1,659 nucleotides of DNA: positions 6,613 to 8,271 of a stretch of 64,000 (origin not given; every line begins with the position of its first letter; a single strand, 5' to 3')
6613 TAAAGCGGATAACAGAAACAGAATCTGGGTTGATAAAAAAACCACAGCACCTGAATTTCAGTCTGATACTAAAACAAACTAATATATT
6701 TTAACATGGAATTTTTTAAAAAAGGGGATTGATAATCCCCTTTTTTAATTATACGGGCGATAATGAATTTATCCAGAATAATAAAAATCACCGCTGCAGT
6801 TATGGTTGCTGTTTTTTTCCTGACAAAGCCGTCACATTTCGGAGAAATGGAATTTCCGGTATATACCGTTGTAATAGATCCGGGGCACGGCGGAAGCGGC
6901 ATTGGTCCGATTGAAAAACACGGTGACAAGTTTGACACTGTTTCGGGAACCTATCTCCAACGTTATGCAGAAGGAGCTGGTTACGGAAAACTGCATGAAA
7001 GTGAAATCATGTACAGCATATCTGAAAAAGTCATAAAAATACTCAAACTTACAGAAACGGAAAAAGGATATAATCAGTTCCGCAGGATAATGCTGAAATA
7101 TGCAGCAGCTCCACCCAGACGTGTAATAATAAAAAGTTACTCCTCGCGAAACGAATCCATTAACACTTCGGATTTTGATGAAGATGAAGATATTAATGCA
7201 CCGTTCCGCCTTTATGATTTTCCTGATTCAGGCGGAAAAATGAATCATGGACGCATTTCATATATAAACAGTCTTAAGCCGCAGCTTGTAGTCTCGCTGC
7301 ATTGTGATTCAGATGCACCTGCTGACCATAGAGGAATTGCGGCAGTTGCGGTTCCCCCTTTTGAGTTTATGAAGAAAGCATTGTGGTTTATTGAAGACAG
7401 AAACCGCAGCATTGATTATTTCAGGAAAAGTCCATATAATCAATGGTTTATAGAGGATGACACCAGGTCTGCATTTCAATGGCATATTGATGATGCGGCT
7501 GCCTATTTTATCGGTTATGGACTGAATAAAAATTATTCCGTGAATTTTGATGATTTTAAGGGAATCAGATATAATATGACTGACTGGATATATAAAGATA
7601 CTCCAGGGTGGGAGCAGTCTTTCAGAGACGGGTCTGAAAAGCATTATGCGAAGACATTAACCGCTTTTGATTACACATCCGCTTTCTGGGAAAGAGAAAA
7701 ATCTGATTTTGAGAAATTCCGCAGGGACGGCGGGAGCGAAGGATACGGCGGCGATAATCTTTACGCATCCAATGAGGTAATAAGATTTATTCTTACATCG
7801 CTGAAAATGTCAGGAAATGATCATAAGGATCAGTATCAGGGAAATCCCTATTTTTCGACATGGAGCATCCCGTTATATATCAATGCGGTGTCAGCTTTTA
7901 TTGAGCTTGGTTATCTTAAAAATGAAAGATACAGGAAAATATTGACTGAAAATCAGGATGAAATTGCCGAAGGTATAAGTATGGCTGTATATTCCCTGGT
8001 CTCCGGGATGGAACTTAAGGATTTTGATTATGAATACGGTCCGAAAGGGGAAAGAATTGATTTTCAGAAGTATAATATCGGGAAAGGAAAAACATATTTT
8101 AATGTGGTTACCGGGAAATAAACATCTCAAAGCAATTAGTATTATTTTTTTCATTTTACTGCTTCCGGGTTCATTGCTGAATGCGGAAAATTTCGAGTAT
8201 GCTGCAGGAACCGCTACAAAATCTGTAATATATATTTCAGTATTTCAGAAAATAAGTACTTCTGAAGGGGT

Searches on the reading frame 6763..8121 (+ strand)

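Call 82: search_protein_families(library=pfam, proteins=[window:6763-8121:+], max_evalue=0.001)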
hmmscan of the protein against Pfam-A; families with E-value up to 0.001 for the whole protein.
window:6763-8121:+ (452 aa): 1 family
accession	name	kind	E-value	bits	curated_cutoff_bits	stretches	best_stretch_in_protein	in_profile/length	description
PF01520.23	Amidase_3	-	3.6e-12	47.1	27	0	36-97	1-40/174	N-acetylmuramoyl-L-alanine amidase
